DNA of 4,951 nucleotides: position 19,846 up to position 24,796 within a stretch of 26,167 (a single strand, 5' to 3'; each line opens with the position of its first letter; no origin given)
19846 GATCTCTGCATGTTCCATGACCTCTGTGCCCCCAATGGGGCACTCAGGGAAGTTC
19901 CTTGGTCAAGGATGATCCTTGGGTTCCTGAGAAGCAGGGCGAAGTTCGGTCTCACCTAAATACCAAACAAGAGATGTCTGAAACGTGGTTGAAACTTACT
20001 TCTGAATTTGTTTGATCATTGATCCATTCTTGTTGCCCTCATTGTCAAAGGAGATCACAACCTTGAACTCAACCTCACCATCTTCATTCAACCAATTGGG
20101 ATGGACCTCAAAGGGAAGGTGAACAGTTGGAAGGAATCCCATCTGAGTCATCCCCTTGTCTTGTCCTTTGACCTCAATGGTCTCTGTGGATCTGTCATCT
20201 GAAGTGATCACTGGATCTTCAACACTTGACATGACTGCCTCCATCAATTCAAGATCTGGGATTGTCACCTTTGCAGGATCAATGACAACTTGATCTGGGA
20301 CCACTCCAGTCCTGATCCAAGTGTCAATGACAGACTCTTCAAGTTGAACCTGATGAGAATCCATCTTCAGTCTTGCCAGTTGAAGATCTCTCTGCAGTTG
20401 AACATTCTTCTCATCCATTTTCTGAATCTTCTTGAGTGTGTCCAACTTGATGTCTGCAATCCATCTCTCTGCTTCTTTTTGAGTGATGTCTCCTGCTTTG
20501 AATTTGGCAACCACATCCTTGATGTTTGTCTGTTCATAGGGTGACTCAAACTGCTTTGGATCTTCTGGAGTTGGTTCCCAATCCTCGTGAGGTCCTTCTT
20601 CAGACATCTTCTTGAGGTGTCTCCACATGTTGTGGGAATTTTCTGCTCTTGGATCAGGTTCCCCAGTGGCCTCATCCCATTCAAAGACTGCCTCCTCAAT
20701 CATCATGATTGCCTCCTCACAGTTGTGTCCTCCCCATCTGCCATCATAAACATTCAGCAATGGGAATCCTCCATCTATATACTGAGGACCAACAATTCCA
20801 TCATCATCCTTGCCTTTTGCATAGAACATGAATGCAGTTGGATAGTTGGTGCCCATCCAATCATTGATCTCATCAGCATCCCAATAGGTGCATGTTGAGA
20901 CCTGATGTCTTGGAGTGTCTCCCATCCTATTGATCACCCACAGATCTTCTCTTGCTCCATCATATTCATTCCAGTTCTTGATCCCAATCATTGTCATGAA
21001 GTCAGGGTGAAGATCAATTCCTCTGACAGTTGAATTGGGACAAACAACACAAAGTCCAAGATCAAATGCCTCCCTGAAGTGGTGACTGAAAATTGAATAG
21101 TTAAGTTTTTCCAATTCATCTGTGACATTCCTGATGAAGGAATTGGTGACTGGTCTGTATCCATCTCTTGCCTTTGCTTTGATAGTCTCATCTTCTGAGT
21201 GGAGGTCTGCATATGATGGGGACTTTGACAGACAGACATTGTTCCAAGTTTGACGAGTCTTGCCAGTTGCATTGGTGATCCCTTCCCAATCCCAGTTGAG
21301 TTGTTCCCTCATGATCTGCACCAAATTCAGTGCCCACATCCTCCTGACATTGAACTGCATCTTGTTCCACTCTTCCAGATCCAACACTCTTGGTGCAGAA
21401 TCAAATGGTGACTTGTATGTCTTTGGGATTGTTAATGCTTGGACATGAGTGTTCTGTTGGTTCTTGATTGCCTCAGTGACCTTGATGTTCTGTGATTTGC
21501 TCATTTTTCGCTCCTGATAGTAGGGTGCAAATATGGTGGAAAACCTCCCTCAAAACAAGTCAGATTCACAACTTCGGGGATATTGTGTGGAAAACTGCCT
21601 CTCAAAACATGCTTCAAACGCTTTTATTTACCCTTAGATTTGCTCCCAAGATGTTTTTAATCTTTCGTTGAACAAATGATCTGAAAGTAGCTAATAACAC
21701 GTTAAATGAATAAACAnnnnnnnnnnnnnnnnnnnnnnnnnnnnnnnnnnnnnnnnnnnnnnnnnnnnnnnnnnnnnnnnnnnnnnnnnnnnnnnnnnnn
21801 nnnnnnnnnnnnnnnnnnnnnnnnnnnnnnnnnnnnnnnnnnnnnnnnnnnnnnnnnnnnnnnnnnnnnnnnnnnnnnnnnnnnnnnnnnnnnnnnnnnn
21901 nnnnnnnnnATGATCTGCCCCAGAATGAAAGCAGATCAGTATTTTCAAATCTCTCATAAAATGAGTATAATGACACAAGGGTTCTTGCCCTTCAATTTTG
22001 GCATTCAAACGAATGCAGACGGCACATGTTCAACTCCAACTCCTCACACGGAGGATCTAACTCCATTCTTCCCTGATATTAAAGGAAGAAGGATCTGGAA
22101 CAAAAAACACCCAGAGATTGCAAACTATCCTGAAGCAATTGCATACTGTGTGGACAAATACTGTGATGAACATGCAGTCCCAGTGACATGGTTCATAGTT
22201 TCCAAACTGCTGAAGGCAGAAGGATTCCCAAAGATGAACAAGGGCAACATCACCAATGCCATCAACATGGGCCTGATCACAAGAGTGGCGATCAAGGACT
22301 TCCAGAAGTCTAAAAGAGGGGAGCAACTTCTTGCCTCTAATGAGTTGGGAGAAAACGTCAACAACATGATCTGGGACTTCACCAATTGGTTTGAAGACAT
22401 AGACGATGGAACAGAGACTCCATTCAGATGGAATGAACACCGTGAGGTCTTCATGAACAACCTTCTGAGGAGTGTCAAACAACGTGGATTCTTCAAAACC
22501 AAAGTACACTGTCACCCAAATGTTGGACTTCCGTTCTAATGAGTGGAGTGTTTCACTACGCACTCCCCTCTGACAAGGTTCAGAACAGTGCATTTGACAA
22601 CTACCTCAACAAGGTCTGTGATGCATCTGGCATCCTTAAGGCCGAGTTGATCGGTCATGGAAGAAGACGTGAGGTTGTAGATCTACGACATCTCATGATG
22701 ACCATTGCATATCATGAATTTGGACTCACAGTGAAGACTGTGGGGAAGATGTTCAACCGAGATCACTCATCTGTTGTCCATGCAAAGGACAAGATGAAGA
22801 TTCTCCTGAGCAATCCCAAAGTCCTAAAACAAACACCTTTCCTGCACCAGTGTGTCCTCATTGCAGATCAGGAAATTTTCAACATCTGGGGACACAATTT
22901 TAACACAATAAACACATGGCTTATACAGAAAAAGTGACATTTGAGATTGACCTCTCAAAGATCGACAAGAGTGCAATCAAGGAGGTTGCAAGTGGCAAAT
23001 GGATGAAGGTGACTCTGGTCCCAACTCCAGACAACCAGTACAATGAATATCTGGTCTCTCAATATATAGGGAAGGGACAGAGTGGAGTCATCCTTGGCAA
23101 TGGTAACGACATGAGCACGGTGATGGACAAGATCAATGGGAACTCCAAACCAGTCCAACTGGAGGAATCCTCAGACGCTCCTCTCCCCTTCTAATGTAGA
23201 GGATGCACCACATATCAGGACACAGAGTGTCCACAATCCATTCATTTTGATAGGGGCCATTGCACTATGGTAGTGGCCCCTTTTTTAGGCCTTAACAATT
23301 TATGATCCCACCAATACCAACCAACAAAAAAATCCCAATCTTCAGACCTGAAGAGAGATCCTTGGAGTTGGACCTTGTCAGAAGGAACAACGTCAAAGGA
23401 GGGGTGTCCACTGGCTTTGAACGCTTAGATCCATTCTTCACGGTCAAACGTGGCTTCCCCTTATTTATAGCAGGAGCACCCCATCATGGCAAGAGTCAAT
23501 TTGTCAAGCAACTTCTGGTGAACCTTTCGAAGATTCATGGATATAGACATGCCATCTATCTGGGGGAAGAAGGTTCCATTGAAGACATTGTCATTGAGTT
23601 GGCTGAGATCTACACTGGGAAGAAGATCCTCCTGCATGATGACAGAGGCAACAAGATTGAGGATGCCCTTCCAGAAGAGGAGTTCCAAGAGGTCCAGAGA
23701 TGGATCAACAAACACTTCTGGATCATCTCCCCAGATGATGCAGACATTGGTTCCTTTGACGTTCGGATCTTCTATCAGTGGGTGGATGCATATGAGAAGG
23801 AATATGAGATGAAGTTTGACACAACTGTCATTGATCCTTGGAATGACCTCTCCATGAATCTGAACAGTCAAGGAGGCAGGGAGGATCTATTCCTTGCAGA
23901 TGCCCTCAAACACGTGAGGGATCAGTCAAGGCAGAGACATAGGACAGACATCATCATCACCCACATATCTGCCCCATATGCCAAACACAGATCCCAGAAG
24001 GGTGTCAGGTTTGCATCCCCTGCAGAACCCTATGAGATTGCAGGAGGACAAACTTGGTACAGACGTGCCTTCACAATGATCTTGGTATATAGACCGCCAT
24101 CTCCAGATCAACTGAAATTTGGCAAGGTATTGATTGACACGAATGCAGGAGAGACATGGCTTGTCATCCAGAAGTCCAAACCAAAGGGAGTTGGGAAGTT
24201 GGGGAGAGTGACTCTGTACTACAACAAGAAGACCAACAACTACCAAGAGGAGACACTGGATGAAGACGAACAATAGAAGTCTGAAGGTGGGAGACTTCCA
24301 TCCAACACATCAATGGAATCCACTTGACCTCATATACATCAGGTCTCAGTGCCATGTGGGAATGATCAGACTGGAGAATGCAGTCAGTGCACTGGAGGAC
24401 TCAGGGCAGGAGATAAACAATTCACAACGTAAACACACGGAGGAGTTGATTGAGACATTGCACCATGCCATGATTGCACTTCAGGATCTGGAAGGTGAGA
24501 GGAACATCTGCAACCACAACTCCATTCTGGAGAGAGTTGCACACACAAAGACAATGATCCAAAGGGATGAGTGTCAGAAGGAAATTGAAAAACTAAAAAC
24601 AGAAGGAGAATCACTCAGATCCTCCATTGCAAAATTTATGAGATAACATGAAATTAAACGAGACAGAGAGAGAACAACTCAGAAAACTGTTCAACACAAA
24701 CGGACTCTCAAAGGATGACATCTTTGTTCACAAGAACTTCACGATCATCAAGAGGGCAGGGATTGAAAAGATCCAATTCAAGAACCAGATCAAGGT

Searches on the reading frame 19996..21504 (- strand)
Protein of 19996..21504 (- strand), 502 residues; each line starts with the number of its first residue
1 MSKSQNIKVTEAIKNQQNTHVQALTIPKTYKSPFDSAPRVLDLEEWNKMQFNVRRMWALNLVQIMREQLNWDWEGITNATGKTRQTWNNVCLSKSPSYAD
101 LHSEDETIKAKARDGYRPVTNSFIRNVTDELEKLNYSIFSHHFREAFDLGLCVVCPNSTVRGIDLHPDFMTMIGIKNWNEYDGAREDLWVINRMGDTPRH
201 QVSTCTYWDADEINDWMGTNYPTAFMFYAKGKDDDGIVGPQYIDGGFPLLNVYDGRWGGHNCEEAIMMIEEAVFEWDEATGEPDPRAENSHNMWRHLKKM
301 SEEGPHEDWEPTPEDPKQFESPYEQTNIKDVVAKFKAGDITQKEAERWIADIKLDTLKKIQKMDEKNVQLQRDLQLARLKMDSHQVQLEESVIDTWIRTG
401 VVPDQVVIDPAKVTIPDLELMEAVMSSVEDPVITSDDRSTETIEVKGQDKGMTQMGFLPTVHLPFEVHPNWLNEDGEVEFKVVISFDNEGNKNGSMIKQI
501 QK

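Call 13: search_protein_families(library=pfam, proteins=[window:19996-21504:-], max_evalue=0.01)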
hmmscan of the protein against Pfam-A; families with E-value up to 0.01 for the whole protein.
window:19996-21504:- (502 aa): 0 families

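Call 14: search_protein_families(library=phrogs, proteins=[window:19996-21504:-], max_evalue=0.01)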
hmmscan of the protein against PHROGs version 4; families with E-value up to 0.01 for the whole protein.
window:19996-21504:- (502 aa): 0 families

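Call 34: search_solved_structures(query=window:19996-21504:-, max_evalue=1)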
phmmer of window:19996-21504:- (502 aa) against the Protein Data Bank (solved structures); distinct sequences matched with E-value up to 1: 0.

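Call 49: search_protein_families(library=ncbifam, proteins=[window:19996-21504:-], max_evalue=0.05)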
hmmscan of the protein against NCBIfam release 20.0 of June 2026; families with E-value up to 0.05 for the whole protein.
window:19996-21504:- (502 aa): 0 families

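Call 60: find_homologous_proteins(query=window:19996-21504:-, max_evalue=0.001)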
Query window:19996-21504:- (502 aa): 15 proteins with E <= 0.001 among 4408 candidates.
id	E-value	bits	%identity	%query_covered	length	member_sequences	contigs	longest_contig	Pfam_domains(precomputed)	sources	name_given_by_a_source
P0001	0.0e+0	1178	100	100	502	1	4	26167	-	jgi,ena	-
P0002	4.0e-108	380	42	78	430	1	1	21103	-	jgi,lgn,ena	-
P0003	7.6e-98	346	40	99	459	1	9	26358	-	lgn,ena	-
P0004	8.9e-91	323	39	100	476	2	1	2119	-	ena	-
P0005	1.5e-87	313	38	99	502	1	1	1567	-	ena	-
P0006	2.3e-40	157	31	99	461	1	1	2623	-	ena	-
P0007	3.0e-36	143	30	99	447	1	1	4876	-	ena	-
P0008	6.0e-34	136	34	63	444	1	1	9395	-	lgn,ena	-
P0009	7.6e-34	135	29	98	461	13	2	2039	-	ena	-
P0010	1.7e-31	128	29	61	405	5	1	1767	-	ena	-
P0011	4.8e-30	123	31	68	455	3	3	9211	-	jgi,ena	-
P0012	2.6e-27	114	31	63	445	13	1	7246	-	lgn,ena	-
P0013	1.4e-25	108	30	64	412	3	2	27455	-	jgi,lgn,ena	-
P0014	1.9e-25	108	30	64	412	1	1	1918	-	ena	-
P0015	7.9e-25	106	30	64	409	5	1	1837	-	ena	-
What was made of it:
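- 19996..21504 (-): 502-aa protein transcribed from the canonical leftward early promoter. It is a candidate regulator or repressor. Only 15 homologues, none with Pfam domains (calls 13, 60).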

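Call 61: find_encoding_contigs(protein=P0003, flank=10000, max_places=2)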
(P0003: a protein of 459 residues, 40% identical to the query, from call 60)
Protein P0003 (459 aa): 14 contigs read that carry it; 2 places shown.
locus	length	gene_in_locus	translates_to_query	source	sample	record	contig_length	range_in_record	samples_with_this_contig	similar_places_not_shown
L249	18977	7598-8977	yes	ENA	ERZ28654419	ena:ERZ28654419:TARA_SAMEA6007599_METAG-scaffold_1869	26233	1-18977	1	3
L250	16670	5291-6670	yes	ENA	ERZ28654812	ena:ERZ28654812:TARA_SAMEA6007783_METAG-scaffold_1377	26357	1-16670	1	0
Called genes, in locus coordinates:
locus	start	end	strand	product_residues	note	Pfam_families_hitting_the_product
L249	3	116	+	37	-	?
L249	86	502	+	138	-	PF08774:VRR_NUC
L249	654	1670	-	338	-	PF00149:Metallophos (weak)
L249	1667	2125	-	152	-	-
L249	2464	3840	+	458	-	PF00589:Phage_integrase (faint), PF13102:Phage_int_SAM_5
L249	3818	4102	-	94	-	-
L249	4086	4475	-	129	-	-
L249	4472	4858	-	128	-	-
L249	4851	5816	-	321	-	-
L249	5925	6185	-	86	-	-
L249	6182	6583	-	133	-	PF08299:Bac_DnaA_C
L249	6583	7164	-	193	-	-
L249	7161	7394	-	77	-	PF12728:HTH_17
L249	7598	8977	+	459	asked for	-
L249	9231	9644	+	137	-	PF14279:HNH_5 (weak), PF01844:HNH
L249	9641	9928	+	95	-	-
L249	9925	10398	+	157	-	PF05119:Terminase_4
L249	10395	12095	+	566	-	PF03354:TerL_ATPase, PF20441:TerL_nuclease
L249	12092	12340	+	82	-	-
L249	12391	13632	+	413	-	PF04860:Phage_portal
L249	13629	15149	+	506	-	PF12518:DUF3721 (weak), PF04586:Peptidase_S78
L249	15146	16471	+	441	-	PF05065:Phage_capsid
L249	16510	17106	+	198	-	PF05135:Phage_connect_1 (weak)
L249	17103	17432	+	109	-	PF05521:Phage_HCP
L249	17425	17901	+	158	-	PF04883:HK97-gp10_like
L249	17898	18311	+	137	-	-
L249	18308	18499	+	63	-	-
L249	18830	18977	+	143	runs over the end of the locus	PF06199:Phage_tail_2 (weak)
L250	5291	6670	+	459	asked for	-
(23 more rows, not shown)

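Call 62: find_encoding_contigs(protein=P0013, flank=10000, max_places=2)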
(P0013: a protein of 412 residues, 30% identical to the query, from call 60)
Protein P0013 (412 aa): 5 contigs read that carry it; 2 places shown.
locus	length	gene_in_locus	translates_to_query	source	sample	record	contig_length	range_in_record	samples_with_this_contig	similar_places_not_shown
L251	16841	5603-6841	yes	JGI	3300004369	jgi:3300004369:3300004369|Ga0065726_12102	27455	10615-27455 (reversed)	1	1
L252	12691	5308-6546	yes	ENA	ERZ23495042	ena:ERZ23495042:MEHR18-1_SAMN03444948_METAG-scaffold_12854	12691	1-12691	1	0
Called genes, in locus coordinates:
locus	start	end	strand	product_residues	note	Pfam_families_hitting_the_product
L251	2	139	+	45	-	?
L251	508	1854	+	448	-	PF00589:Phage_integrase (faint), PF13102:Phage_int_SAM_5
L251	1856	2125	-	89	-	-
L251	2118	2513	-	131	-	-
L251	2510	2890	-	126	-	-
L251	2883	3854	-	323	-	-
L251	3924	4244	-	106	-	-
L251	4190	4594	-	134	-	PF08299:Bac_DnaA_C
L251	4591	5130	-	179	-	-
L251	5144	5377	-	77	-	PF12728:HTH_17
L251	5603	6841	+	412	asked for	-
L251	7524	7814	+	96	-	-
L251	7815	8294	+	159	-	PF05119:Terminase_4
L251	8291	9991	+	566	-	PF03354:TerL_ATPase, PF20441:TerL_nuclease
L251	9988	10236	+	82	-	-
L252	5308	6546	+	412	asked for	-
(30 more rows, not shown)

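Call 63: find_encoding_contigs(protein=P0002, flank=10000, max_places=2)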
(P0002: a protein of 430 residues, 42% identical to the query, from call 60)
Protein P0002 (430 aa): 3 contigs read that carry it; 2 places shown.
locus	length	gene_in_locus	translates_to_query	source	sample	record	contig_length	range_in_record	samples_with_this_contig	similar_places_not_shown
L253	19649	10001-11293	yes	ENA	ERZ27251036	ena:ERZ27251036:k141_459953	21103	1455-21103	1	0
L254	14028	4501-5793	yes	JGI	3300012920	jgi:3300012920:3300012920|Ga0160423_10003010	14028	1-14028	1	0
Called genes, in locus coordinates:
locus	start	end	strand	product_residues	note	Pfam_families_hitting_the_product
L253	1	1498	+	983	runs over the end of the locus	?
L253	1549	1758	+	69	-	-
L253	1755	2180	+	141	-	PF01510:Amidase_2 (weak)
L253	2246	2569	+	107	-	PF08774:VRR_NUC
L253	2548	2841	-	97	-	-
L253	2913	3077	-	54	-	-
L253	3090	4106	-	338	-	PF00149:Metallophos, PF12850:Metallophos_2 (faint)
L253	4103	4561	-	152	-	-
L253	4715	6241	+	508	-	PF13102:Phage_int_SAM_5, PF00589:Phage_integrase (weak)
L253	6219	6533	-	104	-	-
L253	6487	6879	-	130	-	-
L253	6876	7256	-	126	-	-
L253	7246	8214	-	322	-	-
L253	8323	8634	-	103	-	-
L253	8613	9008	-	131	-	PF08299:Bac_DnaA_C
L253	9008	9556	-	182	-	-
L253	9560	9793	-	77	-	PF12728:HTH_17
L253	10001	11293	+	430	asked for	-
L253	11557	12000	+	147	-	PF14279:HNH_5 (faint), PF01844:HNH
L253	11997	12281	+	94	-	-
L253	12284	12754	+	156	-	PF05119:Terminase_4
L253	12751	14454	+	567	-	PF03354:TerL_ATPase, PF20441:TerL_nuclease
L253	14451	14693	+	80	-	-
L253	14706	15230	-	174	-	-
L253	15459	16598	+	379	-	PF04860:Phage_portal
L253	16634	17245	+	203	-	PF04586:Peptidase_S78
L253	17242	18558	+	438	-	PF05065:Phage_capsid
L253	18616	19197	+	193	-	PF05135:Phage_connect_1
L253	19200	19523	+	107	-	PF05521:Phage_HCP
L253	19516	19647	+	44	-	?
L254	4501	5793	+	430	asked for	-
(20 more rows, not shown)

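Call 97: predict_structure(alignment_id=A5)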
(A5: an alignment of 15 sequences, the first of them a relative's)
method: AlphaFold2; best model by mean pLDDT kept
length: 502 residues; sequences in the alignment: 15
mean_pLDDT: 67.5   pTM: 0.56
mean pLDDT of the five models: 67.5, 66.0, 65.2, 64.7, 60.8
residues with pLDDT >= 90: 59; 70-90: 210; 50-70: 90; < 50: 143
segments of 3 or more residues with pLDDT < 50: 1-3, 158-186, 199-223, 307-325, 405-467
pLDDT, mean of each block of 10 residues (from residue 1): 54 75 91 86 89 93 84 84 88 80 85 85 93 86 94 64 39 44 53 63 35 47 68 79 84 76 90 86 87 82 56 44 56 85 85 76 75 70 62 60 48 40 38 26 31 35 47 64 63 57 44
secondary structure, 60 per line:
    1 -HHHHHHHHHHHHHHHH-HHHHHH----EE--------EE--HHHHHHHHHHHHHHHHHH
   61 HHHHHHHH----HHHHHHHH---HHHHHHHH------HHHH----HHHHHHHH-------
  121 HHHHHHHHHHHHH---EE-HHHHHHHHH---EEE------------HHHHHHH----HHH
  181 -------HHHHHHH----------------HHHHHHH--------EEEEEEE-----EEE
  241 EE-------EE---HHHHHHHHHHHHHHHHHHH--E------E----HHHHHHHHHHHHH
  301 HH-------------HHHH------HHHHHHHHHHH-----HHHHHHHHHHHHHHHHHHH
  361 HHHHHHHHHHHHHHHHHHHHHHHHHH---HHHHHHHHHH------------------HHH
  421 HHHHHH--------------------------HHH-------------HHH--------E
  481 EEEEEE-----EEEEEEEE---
elements in order: H2-17 H19-24 H43-68 H73-80 H84-91 H98-101 H106-113 H121-133 H140-148 E152-154 H167-173 H188-194 H211-217 E226-232 E238-242 H255-273 H288-302 H316-319 H326-336 H342-386 H390-399 H418-426 E480-486 E492-499

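Call 99: fold_search(model_id=the predicted structure, library=pdb)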
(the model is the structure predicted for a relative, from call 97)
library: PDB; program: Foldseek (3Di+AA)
matches with E <= 10: 131; with E <= 0.001: 0
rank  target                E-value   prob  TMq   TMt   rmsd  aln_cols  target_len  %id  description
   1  8ynd_B                1.3e+00  0.08  0.05  0.06  10.3        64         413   19  ATP-grasp peptide ligase from Streptomyces (released 2025-02-19)
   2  8ynd_F                1.3e+00  0.07  0.05  0.06  10.4        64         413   19  ATP-grasp peptide ligase from Streptomyces (released 2025-02-19)
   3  8ynd_D                1.4e+00  0.07  0.05  0.06  10.4        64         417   19  ATP-grasp peptide ligase from Streptomyces (released 2025-02-19)
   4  8ynq_C                1.4e+00  0.06  0.06  0.07  11.5        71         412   17  ATP-grasp peptide ligase from Streptomyces (released 2025-02-19)
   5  9dxd_A                1.4e+00  0.03  0.09  0.08  24.9       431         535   10  attLmm bound serine integrase and RDF complex in the pre-rotation state (released 2026-01-21)
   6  8ynd_E                1.5e+00  0.07  0.05  0.06  10.4        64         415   19  ATP-grasp peptide ligase from Streptomyces (released 2025-02-19)
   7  4fbi_A                1.6e+00  0.15  0.07  0.39  12.4        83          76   14  Crystal Structure of an R46A mutant of the Restriction-Modification Controller Protein C.Esp1396I (Trigonal Form) (released 2013-04-10)
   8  5ng5_C                1.6e+00  0.01  0.06  0.07  31.8       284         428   12  multi-drug efflux; membrane transport; RND superfamily; Drug resistance (released 2017-04-19)
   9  4fbi_C                1.7e+00  0.15  0.07  0.40  12.3        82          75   13  Crystal Structure of an R46A mutant of the Restriction-Modification Controller Protein C.Esp1396I (Trigonal Form) (released 2013-04-10)
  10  2xmn_A                1.7e+00  0.01  0.06  0.07  34.0       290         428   11  High resolution snapshots of defined TolC open states present an iris- like movement of periplasmic entrance helices (released 2011-01-26)
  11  3lqi_A                1.8e+00  0.08  0.09  0.21  16.6       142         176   13  Crystal structure of MLL1 PHD3-Bromo complexed with H3(1-9)K4me2 peptide (released 2010-07-07)
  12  2b5a_B                1.8e+00  0.23  0.10  0.49   8.6        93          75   15  C.BclI, Control Element of the BclI Restriction-Modification System (released 2006-01-03)
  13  3vk0_A                2.0e+00  0.30  0.11  0.47   7.1        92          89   11  Crystal Structure of hypothetical transcription factor NHTF from Neisseria (released 2012-03-14)
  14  8ezt_A                2.0e+00  0.18  0.08  0.41   9.3        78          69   15  Crystal structure of HipB(Lp) from Legionella pneumophila (released 2023-09-27)
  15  9dxf_A                2.0e+00  0.03  0.10  0.09  24.2       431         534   10  attLmm bound serine integrase and RDF complex in the post-rotation state (released 2026-01-21)
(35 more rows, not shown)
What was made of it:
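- There are weak XRE-type fold hits (call 99).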

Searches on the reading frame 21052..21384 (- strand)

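Call 88: search_protein_families(library=pfam, proteins=[window:21052-21384:-], max_evalue=10)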
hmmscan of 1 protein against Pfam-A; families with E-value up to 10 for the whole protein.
seq(111 aa): 2 families
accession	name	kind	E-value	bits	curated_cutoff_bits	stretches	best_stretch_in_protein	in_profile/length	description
PF16378.10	DUF4988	-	0.082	13.1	30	1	34-95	109-171/183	Domain of unknown function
PF04959.19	ARS2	-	0.18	12.5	30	1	44-96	17-68/195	Arsenite-resistance protein 2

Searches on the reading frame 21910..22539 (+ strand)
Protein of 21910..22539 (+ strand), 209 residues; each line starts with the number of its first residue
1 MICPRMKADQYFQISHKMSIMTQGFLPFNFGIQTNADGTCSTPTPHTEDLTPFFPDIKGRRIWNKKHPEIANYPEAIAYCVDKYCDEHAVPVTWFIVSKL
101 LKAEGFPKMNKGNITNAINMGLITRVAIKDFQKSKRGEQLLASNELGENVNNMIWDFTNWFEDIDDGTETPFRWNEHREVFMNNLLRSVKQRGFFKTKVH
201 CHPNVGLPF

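Call 13: search_protein_families(library=pfam, proteins=[window:21910-22539:+], max_evalue=0.01)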
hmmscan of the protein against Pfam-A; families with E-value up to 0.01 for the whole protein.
window:21910-22539:+ (209 aa): 0 families

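Call 14: search_protein_families(library=phrogs, proteins=[window:21910-22539:+], max_evalue=0.01)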
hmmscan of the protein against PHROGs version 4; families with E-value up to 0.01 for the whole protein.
window:21910-22539:+ (209 aa): 0 families

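Call 49: search_protein_families(library=ncbifam, proteins=[window:21910-22539:+], max_evalue=0.05)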
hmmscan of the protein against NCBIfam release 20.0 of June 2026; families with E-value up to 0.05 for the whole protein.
window:21910-22539:+ (209 aa): 0 families

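Call 77: search_solved_structures(query=window:21910-22539:+, max_evalue=5)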
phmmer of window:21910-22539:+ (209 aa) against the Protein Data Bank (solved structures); distinct sequences matched with E-value up to 5: 0.

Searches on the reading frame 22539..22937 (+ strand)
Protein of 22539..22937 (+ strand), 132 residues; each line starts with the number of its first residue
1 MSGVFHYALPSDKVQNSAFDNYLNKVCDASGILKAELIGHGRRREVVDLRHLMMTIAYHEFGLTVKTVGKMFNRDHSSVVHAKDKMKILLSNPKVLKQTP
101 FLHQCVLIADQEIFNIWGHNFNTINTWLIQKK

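Call 13: search_protein_families(library=pfam, proteins=[window:22539-22937:+], max_evalue=0.01)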
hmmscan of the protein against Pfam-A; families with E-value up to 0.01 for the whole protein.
window:22539-22937:+ (132 aa): 1 family
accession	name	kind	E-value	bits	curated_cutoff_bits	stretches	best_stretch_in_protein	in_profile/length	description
PF08299.17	Bac_DnaA_C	-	2.6e-13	50.2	31.5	1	23-85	5-68/69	Bacterial dnaA protein helix-turn-helix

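Call 14: search_protein_families(library=phrogs, proteins=[window:22539-22937:+], max_evalue=0.01)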
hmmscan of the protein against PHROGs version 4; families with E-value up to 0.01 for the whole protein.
window:22539-22937:+ (132 aa): 0 families

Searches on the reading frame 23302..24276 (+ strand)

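Call 13: search_protein_families(library=pfam, proteins=[window:23302-24276:+], max_evalue=0.01)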
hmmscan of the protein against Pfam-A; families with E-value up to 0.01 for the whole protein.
window:23302-24276:+ (324 aa): 1 family
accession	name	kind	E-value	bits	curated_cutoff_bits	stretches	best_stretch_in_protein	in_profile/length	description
PF00910.28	RNA_helicase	-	0.003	18.5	21.5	1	55-136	2-76/105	RNA helicase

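Call 14: search_protein_families(library=phrogs, proteins=[window:23302-24276:+], max_evalue=0.01)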
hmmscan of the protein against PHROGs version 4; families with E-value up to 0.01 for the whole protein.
window:23302-24276:+ (324 aa): 3 families
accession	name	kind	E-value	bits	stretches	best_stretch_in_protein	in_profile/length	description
phrog_5482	-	unknown function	3.4e-37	129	1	27-315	22-297/341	-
phrog_18375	-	DNA, RNA and nucleotide metabolism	9.3e-17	61.5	1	30-266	354-578/644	DNA primase/helicase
phrog_239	-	DNA, RNA and nucleotide metabolism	1.5e-15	58.3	1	35-322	341-604/801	DNA primase/helicase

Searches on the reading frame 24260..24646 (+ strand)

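Call 13: search_protein_families(library=pfam, proteins=[window:24260-24646:+], max_evalue=0.01)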
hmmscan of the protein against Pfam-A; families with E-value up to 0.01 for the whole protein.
window:24260-24646:+ (128 aa): 0 families

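Call 14: search_protein_families(library=phrogs, proteins=[window:24260-24646:+], max_evalue=0.01)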
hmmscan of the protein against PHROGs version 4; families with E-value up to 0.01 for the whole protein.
window:24260-24646:+ (128 aa): 0 families

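Call 49: search_protein_families(library=ncbifam, proteins=[window:24260-24646:+], max_evalue=0.05)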
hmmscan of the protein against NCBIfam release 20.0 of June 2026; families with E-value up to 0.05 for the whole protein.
window:24260-24646:+ (128 aa): 1 family
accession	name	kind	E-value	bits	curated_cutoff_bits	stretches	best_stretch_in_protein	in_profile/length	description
TIGR01983.1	UbiG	equivalog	0.033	13.5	102.95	0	35-123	67-154/228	bifunctional 2-polyprenyl-6-hydroxyphenol methylase/3-demethylubiquinol 3-O-methyltransferase UbiG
